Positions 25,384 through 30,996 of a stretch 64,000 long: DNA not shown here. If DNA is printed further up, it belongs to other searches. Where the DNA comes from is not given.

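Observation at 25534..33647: NfeD-flotillin-giant MoxR-like AAA+ protein operon: candidate uncharacterised membrane-microdomain system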

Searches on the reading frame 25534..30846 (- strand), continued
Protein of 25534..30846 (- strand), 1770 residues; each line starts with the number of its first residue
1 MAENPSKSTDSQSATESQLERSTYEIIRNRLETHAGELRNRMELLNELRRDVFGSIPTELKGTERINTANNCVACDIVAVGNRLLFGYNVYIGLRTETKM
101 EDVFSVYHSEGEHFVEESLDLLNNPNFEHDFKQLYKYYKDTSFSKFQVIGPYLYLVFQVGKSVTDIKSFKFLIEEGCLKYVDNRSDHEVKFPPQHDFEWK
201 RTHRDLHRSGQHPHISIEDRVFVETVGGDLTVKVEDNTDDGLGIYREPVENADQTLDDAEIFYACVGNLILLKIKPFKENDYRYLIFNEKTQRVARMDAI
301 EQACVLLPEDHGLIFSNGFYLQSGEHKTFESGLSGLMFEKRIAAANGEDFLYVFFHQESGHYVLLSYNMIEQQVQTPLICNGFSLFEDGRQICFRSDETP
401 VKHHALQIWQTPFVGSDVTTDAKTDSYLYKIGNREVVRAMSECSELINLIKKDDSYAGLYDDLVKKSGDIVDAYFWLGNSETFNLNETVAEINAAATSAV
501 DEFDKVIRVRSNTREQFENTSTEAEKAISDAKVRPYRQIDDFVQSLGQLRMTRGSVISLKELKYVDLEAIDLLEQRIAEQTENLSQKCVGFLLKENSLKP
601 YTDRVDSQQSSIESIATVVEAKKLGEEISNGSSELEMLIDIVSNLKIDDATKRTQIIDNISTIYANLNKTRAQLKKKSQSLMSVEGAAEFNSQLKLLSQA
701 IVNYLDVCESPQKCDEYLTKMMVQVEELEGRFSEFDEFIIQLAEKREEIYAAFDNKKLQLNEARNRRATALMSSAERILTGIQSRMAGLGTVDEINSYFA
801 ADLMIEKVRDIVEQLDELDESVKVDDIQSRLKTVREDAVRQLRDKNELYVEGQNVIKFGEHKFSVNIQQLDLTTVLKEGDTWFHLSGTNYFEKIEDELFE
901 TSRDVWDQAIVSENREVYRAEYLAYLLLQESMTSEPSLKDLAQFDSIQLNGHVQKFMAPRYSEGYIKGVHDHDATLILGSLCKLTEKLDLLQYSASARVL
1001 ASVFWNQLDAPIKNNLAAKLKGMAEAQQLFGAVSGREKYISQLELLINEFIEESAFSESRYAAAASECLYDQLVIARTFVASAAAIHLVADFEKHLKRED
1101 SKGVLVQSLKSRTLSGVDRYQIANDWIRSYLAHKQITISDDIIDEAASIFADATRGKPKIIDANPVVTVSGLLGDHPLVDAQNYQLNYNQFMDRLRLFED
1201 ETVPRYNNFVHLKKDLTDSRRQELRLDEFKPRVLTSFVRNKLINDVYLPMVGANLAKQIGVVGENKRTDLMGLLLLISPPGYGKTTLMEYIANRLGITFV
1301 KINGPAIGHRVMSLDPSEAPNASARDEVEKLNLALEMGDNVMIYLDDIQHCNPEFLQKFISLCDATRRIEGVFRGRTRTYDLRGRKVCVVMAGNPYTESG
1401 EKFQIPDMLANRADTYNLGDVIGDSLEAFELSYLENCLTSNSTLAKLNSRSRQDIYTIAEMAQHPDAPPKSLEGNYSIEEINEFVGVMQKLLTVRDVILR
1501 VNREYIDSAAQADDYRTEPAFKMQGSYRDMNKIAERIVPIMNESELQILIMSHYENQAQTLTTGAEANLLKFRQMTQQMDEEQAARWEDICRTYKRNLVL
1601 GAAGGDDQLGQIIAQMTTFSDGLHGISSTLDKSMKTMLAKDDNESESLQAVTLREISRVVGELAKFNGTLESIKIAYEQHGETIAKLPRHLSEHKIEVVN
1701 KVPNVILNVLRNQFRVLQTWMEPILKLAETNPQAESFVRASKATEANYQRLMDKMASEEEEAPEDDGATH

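Call 23: search_dna_similar(query=window:25534-30846:-, collection=plasmids, mode=protein, max_evalue=1e-10, max_rows=40, rows=spread)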
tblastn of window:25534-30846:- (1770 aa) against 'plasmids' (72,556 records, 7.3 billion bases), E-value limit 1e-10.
Records with a match: 13; places in all: 13; records where one place covers at least 80% of the query: 12.
Best place of each record, by identity: <60% 13.
By first word of the organism name: Streptomyces 3; Proteus 2; Deinococcus 2; Hymenobacter 1; Nonomuraea 1; Pseudomonas 1; Photobacterium 1; Vibrio 1; Halomonas 1.
By predicted mobility (MOB-suite, as given by PLSDB): non-mobilizable 10; mobilizable 3.
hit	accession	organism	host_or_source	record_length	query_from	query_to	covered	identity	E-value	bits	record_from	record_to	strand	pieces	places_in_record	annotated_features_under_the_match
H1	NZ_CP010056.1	Hymenobacter sp. DG25B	single cell,soil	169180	17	1632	91%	51.0%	0e+0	1699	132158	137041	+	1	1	DNA repair ATPase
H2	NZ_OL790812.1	Proteus mirabilis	-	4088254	22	1626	91%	42.6%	0e+0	1316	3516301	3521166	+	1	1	none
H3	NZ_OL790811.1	Proteus mirabilis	-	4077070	22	1626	91%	42.6%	0e+0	1316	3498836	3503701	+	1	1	none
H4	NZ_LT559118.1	Nonomuraea gerenzanensis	-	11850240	13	1635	92%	41.7%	0e+0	1269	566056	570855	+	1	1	none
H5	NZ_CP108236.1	Streptomyces sp. NBC_00080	-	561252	17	1633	91%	39.4%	0e+0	1183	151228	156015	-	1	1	DNA repair ATPase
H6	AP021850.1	Deinococcus grandis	-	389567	1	1627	92%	38.9%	0e+0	1162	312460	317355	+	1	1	hypothetical protein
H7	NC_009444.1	Pseudomonas fluorescens SBW25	-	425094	1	1629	82%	43.1%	0e+0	1264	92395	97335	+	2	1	DNA repair ATPase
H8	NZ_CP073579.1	Photobacterium sp. GJ3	-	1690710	11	1620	91%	38.6%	0e+0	1170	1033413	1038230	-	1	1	record has no annotation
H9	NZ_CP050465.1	Vibrio campbellii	single cell,seawater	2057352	24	1620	90%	38.4%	0e+0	1173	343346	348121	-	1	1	none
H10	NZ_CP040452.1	Halomonas sp. PA16-9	-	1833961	20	1623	91%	36.6%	0e+0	1138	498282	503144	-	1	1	none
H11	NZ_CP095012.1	Streptomyces sp. 2P-4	cell culture,mudflats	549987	15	1594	89%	36.0%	0e+0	954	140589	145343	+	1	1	DNA repair ATPase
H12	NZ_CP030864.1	Streptomyces globosus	cell culture,environment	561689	15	1594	89%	35.9%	0e+0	948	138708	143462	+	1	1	DNA repair ATPase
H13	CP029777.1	Deinococcus actinosclerus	mixed culture,wastewater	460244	1155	1627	27%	55.3%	1e-143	503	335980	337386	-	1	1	DNA repair protein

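Call 24: get_annotated_region(hit=H1, flank=7000)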
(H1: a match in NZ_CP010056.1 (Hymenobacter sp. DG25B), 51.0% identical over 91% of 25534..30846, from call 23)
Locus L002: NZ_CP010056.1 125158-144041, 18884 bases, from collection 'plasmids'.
description: Hymenobacter sp. DG25B plasmid unnamed, complete sequence
organism: Hymenobacter sp. DG25B (NCBI taxid 1385664)
taxonomy: Bacteria; Bacteroidota; Cytophagia; Cytophagales; Hymenobacteraceae; Hymenobacter; Hymenobacter sp. DG25B
host: -; source: single cell,soil; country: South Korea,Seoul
typing (MOB-suite, as given by PLSDB): non-mobilizable
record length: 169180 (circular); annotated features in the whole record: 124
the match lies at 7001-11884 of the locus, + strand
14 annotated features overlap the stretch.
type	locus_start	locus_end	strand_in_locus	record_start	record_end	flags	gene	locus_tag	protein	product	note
CDS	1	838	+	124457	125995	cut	-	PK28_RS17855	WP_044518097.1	glycoside hydrolase family 32 protein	-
CDS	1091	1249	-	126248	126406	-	-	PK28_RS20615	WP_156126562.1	hypothetical protein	-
CDS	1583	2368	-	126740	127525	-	-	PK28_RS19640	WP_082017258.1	LexA family transcriptional regulator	-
CDS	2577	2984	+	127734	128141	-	-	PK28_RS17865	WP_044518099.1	molecular chaperone Tir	-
CDS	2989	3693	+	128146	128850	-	-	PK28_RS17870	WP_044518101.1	PspA/IM30 family protein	-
CDS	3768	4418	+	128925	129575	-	-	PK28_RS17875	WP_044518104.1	DUF1449 family protein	-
CDS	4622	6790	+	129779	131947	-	-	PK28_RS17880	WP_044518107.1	hypothetical protein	-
CDS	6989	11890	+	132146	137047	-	-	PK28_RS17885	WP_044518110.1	DNA repair ATPase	-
CDS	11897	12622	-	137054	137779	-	-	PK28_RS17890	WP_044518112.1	LytTR family DNA-binding domain-containing protein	-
CDS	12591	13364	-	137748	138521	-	-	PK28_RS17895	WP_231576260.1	histidine kinase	GO:0000160 - phosphorelay signal transduction system [Evidence IEA]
CDS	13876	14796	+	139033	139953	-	-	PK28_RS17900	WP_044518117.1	ABC transporter ATP-binding protein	-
CDS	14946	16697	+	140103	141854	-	-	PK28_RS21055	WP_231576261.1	hypothetical protein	-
CDS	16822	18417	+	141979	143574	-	-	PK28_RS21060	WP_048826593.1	M1 family aminopeptidase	-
CDS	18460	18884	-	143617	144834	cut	-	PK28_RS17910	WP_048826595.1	ATP-binding protein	-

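Call 25: get_annotated_region(hit=H7, flank=7000)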
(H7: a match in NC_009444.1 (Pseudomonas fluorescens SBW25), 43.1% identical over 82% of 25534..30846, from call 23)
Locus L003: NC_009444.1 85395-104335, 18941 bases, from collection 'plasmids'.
description: Pseudomonas fluorescens SBW25 plasmid pQBR103, complete sequence
organism: Pseudomonas fluorescens SBW25 (NCBI taxid 216595)
taxonomy: Bacteria; Pseudomonadota; Gammaproteobacteria; Pseudomonadales; Pseudomonadaceae; Pseudomonas; Pseudomonas fluorescens; Pseudomonas fluorescens SBW25
host: -; source: -; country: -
typing (MOB-suite, as given by PLSDB): non-mobilizable; replicon rep_cluster_1081; mating-pair formation MPF_I
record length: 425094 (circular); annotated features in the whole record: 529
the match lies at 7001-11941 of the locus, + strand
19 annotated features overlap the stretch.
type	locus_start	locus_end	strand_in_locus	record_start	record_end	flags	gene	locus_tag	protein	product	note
CDS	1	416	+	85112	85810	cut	-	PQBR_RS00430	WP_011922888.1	PspA/IM30 family protein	-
CDS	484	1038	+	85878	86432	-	-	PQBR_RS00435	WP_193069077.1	rhomboid family intramembrane serine protease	-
CDS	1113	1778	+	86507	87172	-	-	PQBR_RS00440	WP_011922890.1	DUF2491 family protein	-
CDS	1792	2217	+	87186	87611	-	-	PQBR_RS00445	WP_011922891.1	DUF350 domain-containing protein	-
CDS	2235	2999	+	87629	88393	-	-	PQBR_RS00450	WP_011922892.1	DUF1190 domain-containing protein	-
CDS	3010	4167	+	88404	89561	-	-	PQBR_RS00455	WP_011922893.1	glutathionylspermidine synthase family protein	-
CDS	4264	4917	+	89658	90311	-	-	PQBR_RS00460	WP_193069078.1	hypothetical protein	-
CDS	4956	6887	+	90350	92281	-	-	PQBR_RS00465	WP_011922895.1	SPFH domain-containing protein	-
CDS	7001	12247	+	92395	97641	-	-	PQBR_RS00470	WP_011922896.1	DNA repair ATPase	-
CDS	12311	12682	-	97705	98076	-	-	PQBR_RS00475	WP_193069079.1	histone-like nucleoid-structuring protein, MvaT/MvaU family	GO:0071824 - protein-DNA complex organization [Evidence IEA]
CDS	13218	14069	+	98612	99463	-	-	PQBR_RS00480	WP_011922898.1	hypothetical protein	-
CDS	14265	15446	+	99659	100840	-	-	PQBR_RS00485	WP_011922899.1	C2H2-type zinc finger protein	-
CDS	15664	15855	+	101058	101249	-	-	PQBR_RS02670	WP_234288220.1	hypothetical protein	-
CDS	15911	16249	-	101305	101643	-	-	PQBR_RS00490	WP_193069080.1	hypothetical protein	-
CDS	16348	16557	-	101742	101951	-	-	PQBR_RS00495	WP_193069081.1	hypothetical protein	-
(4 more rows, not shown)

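Call 26: get_annotated_region(hit=H5, flank=7000)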
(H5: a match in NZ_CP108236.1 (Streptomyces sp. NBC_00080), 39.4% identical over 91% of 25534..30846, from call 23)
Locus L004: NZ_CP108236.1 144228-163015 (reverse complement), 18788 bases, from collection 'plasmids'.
description: Streptomyces sp. NBC_00080 plasmid unnamed1, complete sequence
organism: Streptomyces sp. NBC_00080 (NCBI taxid 2975645)
taxonomy: Bacteria; Actinomycetota; Actinomycetes; Kitasatosporales; Streptomycetaceae; Streptomyces; Streptomyces sp. NBC 00080
host: -; source: -; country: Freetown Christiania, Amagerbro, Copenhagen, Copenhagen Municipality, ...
typing (MOB-suite, as given by PLSDB): non-mobilizable; replicon rep_cluster_43
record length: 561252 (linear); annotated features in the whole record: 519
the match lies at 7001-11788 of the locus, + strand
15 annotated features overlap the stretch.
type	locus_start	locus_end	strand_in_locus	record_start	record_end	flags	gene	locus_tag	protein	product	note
CDS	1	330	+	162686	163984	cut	-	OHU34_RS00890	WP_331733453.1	ArsB/NhaD family transporter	-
CDS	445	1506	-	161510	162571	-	-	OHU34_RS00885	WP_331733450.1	helix-turn-helix domain-containing protein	-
CDS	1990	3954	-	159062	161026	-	-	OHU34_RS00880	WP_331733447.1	NAD-binding protein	GO:0006813 - potassium ion transport [Evidence IEA]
CDS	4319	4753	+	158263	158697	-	-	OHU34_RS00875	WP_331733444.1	hypothetical protein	-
CDS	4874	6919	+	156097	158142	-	-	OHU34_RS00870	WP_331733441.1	flotillin family protein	-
CDS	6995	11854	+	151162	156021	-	-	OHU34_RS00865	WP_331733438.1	DNA repair ATPase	-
CDS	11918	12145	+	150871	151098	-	-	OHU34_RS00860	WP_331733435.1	hypothetical protein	-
CDS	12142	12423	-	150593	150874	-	-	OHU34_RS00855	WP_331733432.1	hypothetical protein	-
CDS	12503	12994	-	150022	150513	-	-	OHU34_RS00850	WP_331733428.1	CBS domain-containing protein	-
CDS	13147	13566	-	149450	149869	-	-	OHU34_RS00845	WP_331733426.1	hypothetical protein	-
CDS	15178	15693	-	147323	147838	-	-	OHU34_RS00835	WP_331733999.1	hypothetical protein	-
CDS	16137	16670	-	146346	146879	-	-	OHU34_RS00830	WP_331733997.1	TerD family protein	-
CDS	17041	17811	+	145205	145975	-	-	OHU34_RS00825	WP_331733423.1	hypothetical protein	-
CDS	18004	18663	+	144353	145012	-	-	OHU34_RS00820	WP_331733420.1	superoxide dismutase family protein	-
CDS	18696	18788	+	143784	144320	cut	-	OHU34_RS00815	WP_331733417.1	copper resistance protein CopC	-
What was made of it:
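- On Flotillin (FloT/YqiK type): NCBI annotates the Streptomyces orthologue as 'flotillin family protein' (call 26).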

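Call 27: get_annotated_region(hit=H6, flank=7000)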
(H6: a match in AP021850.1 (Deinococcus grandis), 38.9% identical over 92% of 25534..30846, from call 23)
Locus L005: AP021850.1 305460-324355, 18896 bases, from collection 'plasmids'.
description: Deinococcus grandis ATCC 43672 plasmid: pDEGR-1 DNA, complete genome
organism: Deinococcus grandis (NCBI taxid 57498)
taxonomy: Bacteria; Deinococcota; Deinococci; Deinococcales; Deinococcaceae; Deinococcus; Deinococcus grandis
host: -; source: -; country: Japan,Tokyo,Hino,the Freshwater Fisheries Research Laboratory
typing (MOB-suite, as given by PLSDB): non-mobilizable
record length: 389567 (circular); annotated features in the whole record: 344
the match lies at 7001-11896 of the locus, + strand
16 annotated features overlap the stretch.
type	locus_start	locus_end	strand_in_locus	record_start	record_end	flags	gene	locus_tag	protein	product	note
CDS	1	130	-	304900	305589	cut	-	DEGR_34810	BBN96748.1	cob(I)alamin adenosyltransferase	-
CDS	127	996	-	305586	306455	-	-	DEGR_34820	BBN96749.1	ABC transporter substrate-binding protein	-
CDS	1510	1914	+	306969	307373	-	-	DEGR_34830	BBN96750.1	hypothetical protein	-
CDS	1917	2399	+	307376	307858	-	-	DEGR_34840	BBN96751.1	hypothetical protein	-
CDS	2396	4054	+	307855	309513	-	-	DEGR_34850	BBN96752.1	hypothetical protein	-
CDS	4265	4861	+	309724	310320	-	-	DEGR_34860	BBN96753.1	hypothetical protein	-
CDS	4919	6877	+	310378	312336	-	-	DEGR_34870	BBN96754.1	hypothetical protein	-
CDS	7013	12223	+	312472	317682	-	-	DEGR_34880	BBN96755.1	hypothetical protein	-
CDS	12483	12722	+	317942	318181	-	-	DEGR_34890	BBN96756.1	copper chaperone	-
CDS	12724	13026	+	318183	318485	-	-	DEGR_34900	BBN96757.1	hypothetical protein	-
CDS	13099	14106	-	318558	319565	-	-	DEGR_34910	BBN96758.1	esterase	-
CDS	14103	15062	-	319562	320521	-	murQ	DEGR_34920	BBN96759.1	N-acetylmuramic acid 6-phosphate etherase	-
CDS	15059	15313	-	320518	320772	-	-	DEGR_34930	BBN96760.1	hypothetical protein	-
CDS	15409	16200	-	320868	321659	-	-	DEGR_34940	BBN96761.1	hypothetical protein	-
CDS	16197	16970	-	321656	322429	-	-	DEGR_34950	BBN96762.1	GntR family transcriptional regulator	-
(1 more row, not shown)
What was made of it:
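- It occurs on megaplasmids (pQBR103, Streptomyces, Deinococcus and Hymenobacter plasmids; calls 23-27).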
